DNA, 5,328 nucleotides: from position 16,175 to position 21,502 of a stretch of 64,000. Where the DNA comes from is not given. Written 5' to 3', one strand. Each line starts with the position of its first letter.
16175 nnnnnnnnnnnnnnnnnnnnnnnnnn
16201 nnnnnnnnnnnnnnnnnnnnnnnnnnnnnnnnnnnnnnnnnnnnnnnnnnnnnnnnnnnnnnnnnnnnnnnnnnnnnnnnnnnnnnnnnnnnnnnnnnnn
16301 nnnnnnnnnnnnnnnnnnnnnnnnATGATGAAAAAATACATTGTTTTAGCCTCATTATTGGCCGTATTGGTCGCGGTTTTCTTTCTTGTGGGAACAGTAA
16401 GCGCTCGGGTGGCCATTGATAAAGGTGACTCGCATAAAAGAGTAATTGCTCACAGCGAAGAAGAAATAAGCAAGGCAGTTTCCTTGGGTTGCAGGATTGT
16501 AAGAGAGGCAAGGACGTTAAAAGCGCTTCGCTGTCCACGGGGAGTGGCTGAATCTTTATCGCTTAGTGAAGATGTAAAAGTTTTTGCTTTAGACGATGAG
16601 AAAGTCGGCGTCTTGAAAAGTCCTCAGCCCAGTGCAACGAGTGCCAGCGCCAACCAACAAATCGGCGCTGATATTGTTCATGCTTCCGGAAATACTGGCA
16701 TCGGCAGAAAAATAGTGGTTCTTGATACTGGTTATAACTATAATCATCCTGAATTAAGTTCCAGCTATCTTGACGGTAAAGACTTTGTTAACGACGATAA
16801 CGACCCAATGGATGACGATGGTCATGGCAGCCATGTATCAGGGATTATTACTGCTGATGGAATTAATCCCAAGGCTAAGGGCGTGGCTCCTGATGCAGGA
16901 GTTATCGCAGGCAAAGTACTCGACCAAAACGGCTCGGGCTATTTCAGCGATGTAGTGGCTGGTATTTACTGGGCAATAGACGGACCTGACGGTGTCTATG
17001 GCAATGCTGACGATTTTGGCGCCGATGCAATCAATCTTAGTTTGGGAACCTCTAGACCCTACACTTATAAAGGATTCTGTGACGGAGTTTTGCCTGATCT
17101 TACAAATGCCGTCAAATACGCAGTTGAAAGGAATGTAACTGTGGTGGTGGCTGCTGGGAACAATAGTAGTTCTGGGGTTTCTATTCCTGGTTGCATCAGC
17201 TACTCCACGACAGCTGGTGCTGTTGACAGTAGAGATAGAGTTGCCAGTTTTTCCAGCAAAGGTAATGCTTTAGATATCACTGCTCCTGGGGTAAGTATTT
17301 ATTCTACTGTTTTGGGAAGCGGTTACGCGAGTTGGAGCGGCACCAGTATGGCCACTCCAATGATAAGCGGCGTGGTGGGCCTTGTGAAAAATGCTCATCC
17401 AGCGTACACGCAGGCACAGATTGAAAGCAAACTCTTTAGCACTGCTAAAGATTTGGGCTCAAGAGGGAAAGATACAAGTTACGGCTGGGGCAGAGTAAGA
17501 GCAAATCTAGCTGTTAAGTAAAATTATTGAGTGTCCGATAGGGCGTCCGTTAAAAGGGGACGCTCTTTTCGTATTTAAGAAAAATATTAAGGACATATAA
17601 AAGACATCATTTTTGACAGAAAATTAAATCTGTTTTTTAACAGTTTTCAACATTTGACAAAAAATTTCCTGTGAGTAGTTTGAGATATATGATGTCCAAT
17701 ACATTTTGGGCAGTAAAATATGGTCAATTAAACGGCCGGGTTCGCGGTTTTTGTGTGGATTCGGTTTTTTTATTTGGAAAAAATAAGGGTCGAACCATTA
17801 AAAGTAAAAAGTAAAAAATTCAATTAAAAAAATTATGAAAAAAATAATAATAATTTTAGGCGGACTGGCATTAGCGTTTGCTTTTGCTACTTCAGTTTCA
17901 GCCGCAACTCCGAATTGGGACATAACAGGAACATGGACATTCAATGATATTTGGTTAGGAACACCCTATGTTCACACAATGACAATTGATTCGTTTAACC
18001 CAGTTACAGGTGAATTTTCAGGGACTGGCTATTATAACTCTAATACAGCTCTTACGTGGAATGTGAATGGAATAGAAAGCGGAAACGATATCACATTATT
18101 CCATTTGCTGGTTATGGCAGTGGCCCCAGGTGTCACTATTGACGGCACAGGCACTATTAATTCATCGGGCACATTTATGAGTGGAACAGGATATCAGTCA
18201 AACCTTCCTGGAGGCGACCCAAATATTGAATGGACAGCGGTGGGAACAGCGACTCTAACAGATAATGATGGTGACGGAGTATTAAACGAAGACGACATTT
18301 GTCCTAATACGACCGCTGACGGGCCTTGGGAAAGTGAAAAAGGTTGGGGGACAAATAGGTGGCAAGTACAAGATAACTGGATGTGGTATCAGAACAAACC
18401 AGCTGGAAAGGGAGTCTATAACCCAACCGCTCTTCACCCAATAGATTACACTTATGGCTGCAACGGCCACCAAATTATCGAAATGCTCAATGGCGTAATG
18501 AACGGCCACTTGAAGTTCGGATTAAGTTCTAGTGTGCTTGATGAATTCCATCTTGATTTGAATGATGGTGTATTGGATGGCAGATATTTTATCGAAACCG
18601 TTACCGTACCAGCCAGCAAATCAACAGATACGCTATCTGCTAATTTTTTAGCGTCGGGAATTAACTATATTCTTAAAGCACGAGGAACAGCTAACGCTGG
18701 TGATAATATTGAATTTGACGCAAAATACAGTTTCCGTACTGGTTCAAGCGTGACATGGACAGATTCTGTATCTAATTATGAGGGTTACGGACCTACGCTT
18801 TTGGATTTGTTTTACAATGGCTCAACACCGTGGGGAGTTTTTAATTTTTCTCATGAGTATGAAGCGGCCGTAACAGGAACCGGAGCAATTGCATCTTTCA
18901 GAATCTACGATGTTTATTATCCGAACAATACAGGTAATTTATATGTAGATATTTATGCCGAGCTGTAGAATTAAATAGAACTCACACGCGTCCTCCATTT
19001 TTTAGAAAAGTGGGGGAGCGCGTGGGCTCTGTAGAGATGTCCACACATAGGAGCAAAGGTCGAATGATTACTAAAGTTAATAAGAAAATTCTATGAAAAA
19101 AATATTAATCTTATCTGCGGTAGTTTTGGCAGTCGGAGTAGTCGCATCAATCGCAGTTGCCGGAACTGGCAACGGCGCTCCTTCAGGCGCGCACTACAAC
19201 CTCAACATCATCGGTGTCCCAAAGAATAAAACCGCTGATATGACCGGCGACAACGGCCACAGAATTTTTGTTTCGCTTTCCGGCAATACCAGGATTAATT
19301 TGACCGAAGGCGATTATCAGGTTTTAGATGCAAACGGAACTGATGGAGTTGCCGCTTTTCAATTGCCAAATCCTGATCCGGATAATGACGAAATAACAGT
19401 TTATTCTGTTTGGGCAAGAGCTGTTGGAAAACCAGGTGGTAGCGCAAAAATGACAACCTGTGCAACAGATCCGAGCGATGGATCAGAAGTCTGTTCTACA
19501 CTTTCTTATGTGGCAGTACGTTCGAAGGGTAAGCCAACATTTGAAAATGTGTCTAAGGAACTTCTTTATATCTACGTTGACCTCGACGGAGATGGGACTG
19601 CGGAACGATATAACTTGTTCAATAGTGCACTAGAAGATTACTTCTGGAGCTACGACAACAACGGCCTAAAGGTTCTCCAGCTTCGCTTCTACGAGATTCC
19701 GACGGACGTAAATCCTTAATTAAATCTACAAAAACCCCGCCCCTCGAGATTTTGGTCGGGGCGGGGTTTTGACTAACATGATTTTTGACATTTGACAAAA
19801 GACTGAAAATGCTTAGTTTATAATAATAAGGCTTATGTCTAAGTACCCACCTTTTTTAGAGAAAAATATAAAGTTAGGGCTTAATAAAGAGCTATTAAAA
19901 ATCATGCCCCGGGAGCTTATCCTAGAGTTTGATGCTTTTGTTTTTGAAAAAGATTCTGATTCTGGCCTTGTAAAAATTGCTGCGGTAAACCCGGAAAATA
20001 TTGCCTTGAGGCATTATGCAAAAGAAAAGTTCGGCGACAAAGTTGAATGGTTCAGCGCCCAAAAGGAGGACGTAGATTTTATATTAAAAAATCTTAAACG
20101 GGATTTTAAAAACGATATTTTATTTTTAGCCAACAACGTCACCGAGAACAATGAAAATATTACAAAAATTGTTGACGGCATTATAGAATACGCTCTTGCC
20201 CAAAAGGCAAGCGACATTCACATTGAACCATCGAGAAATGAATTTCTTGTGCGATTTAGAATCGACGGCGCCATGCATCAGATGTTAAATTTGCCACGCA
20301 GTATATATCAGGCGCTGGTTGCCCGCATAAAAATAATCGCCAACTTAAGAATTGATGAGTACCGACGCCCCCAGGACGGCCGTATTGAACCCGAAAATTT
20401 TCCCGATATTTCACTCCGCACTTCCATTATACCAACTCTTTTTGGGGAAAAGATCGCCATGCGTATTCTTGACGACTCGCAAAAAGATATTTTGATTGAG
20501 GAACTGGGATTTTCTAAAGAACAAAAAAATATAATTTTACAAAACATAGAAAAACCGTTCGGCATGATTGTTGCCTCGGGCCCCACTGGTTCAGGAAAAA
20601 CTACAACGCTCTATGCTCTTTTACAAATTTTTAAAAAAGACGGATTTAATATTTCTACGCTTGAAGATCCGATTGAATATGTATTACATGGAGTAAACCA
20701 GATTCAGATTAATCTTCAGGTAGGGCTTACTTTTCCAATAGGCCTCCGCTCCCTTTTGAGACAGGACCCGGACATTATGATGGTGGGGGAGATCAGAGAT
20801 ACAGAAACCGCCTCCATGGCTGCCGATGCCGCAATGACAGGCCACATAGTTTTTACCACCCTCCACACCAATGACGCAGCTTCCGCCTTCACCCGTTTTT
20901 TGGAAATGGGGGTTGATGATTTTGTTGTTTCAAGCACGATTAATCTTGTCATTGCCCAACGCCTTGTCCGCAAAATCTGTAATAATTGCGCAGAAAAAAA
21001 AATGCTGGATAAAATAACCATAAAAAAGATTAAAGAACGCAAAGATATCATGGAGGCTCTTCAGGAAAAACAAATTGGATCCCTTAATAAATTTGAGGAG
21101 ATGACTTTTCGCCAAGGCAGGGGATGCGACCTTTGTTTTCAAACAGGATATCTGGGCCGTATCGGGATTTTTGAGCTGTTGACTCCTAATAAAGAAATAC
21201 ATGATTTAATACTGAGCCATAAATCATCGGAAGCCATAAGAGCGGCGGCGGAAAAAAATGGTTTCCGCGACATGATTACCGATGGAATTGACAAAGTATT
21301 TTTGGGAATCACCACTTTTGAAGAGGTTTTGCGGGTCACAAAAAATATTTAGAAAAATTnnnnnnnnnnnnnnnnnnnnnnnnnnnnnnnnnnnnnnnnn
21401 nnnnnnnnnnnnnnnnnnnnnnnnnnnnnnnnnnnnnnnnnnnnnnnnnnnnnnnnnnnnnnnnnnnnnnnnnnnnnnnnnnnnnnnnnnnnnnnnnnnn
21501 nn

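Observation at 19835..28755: Compact type IV pilus locus: PilB, PilC, three or four pilins, then a 1207-aa membrane-anchored multi-domain adhesin preceded by an inverted repeat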

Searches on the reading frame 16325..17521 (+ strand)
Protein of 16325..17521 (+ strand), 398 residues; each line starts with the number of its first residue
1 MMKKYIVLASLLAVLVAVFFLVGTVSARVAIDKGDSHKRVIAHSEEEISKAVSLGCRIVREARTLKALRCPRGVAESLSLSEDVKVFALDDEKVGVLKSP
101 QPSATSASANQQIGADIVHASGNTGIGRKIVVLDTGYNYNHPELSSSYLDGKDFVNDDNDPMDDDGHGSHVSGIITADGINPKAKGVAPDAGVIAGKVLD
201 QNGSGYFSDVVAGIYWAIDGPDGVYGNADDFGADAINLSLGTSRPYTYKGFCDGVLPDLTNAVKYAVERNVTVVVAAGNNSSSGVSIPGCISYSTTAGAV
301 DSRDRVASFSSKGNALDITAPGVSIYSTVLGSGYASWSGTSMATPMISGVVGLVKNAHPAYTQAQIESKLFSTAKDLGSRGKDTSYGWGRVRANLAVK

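Call 16: search_protein_families(library=pfam, proteins=[window:16325-17521:+], max_evalue=0.001)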
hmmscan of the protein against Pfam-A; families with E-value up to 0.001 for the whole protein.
window:16325-17521:+ (398 aa): 1 family
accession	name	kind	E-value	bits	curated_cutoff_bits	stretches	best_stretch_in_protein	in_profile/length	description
PF00082.27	Peptidase_S8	-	2.9e-56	191.3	21.8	1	127-389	3-288/288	Subtilase family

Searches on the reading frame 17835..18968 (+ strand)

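Call 3: search_protein_families(library=pfam, proteins=[window:17835-18968:+], max_evalue=0.01)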
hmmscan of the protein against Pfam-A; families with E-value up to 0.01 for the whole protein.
window:17835-18968:+ (377 aa): 0 families

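Call 73: search_protein_families(library=pfam, proteins=[window:17835-18968:+], max_evalue=5)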
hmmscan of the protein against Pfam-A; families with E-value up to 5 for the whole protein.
window:17835-18968:+ (377 aa): 1 family
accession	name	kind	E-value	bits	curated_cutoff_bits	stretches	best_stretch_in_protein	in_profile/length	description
PF02412.23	TSP_3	-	0.024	14.8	25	1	142-159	14-31/36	Thrombospondin type 3 repeat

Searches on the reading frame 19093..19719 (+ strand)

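Call 3: search_protein_families(library=pfam, proteins=[window:19093-19719:+], max_evalue=0.01)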
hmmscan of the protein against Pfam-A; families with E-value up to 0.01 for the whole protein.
window:19093-19719:+ (208 aa): 0 families

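Call 73: search_protein_families(library=pfam, proteins=[window:19093-19719:+], max_evalue=5)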
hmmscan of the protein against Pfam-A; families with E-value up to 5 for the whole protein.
window:19093-19719:+ (208 aa): 3 families
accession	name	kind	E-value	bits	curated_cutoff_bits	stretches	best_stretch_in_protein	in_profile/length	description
PF21254.3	AGA-YXIM_GBD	-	0.022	15.1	27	1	22-95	40-114/138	Beta-agarase/YXIM esterase-like, galactose-binding domain-like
PF11386.13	VERL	-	0.14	12.8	25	1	65-109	6-50/78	Vitelline envelope receptor for lysin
PF23899.1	SU10_portal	-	0.16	10.8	30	1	158-175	279-296/593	Phage SU10 portal protein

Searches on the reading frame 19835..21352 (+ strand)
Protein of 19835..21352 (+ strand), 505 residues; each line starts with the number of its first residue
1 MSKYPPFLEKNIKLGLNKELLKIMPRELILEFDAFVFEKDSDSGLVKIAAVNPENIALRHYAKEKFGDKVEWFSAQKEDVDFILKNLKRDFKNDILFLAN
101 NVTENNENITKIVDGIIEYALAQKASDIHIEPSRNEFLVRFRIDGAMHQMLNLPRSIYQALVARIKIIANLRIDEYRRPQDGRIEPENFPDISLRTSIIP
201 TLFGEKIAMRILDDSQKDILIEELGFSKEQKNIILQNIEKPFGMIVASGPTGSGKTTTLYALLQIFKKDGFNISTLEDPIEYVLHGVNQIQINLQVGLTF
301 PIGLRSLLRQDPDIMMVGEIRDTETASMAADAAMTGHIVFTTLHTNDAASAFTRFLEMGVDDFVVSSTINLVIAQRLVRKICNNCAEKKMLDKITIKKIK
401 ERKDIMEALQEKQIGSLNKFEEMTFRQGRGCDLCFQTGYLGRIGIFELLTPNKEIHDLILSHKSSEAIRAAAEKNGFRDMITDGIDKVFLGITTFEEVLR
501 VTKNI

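Call 3: search_protein_families(library=pfam, proteins=[window:19835-21352:+], max_evalue=0.01)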
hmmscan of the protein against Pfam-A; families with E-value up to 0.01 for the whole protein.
window:19835-21352:+ (505 aa): 5 families
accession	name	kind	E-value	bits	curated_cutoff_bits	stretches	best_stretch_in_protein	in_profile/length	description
PF00437.27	T2SSE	-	3.9e-118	394.7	24.9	1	104-500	3-370/370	Type II/IV secretion system protein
PF13604.12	AAA_30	-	4.3e-05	23.8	27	1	227-274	3-50/191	AAA domain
PF05157.20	MshEN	-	0.0017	18.7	23.1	1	17-81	14-77/90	MshEN domain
PF20720.3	nSTAND3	-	0.0039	17.3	27.2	0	243-279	18-54/155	Novel STAND NTPase 3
PF01656.29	CbiA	-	0.0063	16.9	25.4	1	245-274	2-31/125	CobQ/CobB/MinD/ParA nucleotide binding domain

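Call 11: find_related_loci(query=window:19835-21352:+, collection=genome_contigs, flank=10000)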
Query window:19835-21352:+ (505 aa) in genome_contigs; peptide patterns used: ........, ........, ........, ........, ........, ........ (x = any residue, [..] = any of these).
598 stretches matched a pattern (row limit reached: there are more); 580 encode a relative of the query (tblastn E <= 1e-3); the best 80 are kept; 80 distinct loci.
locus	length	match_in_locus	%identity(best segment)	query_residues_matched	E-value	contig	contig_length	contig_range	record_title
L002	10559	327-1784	61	19-503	0e+0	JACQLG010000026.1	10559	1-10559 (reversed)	MAG: Candidatus Niyogibacteria bacterium isolate NC_groundwater_1197_Ag_S-0.1um_44_56 S_p1_S3_coassembly_k141_886245, wh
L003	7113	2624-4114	59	4-505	0e+0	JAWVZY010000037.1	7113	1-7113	MAG: Candidatus Spechtbacterales bacterium isolate HN14.bin.41 k141_1970419_length_7113_cov_11.0000, whole genome shotgu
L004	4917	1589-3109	55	1-505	0e+0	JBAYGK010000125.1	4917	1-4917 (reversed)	MAG: Candidatus Paceibacterota bacterium isolate SO_2016_GW1_123 scaffold33461_OW334_2016, whole genome shotgun sequence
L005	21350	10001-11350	57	56-505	3e-177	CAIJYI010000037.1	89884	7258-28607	uncultured bacterium isolate KR_bin-0332 genome assembly, contig: bin-0332:37/45, whole genome shotgun sequence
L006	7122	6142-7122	62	4-332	9e-135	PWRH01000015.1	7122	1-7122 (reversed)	MAG: Candidatus Nealsonbacteria bacterium isolate CSSed10_83 CS-Sed10-C32472, whole genome shotgun sequence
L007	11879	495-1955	42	18-503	3e-126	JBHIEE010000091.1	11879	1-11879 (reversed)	MAG: Candidatus Aminicenantia bacterium isolate b3.sp2_bin.19 NODE_1731_length_11879_cov_5.676505, whole genome shotgun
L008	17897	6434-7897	43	16-503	1e-125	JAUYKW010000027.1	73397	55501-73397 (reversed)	MAG: bacterium isolate C24_metabat.bin.218 C24_k141_560796, whole genome shotgun sequence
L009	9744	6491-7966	42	13-503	7e-124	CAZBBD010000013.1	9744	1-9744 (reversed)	MAG TPA_asm: uncultured Candidatus Saccharibacteria bacterium isolate SRP214966_co4_458 genome assembly, contig: NODE_78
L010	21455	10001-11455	43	19-503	2e-123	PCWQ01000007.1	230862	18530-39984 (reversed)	MAG: Candidatus Komeilibacteria bacterium CG11_big_fil_rev_8_21_14_0_20_36_20 CG11_8_21_14_0.20_scaffold_25_c, whole gen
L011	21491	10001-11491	42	3-503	5e-122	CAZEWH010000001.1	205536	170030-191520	MAG TPA_asm: uncultured Gammaproteobacteria bacterium isolate SRP077602_co5_241 genome assembly, contig: NODE_81_length_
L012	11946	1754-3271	41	16-503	3e-119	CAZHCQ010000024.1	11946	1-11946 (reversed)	MAG TPA_asm: uncultured Gammaproteobacteria bacterium isolate binchicken_co203_505 genome assembly, contig: k141_4606884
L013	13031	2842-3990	50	109-487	6e-117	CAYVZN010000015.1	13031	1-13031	MAG TPA_asm: uncultured Candidatus Saccharibacteria bacterium isolate binchicken_co21_294 genome assembly, contig: NODE_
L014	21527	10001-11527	41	15-504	2e-116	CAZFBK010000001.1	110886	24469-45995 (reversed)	MAG TPA_asm: uncultured Gammaproteobacteria bacterium isolate SRP286056_co1_112 genome assembly, contig: NODE_125_length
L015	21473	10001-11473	40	16-501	5e-115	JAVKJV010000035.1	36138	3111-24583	MAG: Candidatus Fervidifonticultor quartus isolate JZ-4_201709_bins_106 JZ-4_201709_bins_106_scaffold_35, whole genome s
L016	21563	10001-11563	41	6-501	6e-115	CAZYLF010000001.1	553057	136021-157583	MAG TPA_asm: uncultured Candidatus Saccharibacteria bacterium isolate SRP292972_co3_71 genome assembly, contig: NODE_15_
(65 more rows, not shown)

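Call 28: search_protein_families(library=ncbifam, proteins=[window:19835-21352:+], max_evalue=0.01)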
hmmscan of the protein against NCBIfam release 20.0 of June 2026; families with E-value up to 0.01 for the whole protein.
window:19835-21352:+ (505 aa): 20 families
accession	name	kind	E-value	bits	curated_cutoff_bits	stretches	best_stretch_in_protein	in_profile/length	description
TIGR02533.1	type_II_gspE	equivalog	2.8e-140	468.2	630.25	1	42-502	34-486/486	type II secretion system ATPase GspE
TIGR02538.1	type_IV_pilB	equivalog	1.1e-138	463.3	675.65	1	97-503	169-563/564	type IV-A pilus assembly ATPase PilB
NF053534.1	T4PilAsmATPsTfpB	equivalog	1.2e-128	430.1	850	1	100-502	192-582/584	type IV pilus assembly ATPase TfpB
NF007755.0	PRK10436.1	equivalog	6.2e-119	397.7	617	1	31-502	16-459/465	type II secretion system protein GspE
NF041000.1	ATPase_ComGA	equivalog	1.9e-73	246.7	300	1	116-379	3-266/267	competence type IV pilus ATPase ComGA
TIGR01420.1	pilT_fam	subfamily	2.4e-45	155.2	319.1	1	115-397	4-290/343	PilT/PilU family type 4a pilus ATPase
TIGR02525.1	plasmid_TraJ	equivalog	1.2e-23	83.7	368.3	1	207-378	120-298/372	plasmid transfer ATPase TraJ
TIGR02524.1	dot_icm_DotB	equivalog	3.2e-20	72.6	463.3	1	233-378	125-279/358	Dot/Icm type IV secretion system ATPase DotB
TIGR02782.1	TrbB_P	equivalog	9.3e-14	51.4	304.55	1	226-400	121-297/303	P-type conjugative transfer ATPase TrbB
NF058587.1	archaellum_moto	equivalog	1.2e-13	50.7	550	1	245-380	278-419/527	archaellum flagellar ATPase motor FlaI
TIGR02788.1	VirB11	equivalog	5.2e-13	48.7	249.95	1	229-362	132-269/308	P-type DNA transfer ATPase VirB11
NF010407.0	PRK13833.1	subfamily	2.4e-11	43.7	499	1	226-358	129-262/323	conjugal transfer protein TrbB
NF010469.0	PRK13894.1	subfamily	2.6e-11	43.4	508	1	226-359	134-268/320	conjugal transfer ATPase TrbB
TIGR03819.1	heli_sec_ATPase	hypoth_equivalog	4.4e-11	42.6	373.15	1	159-360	97-302/340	TadA family conjugal transfer-associated ATPase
NF053672.1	bindosome_BasE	exception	1.9e-07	30.2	1000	1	246-394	274-424/512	bindosome assembly system ATPase subunit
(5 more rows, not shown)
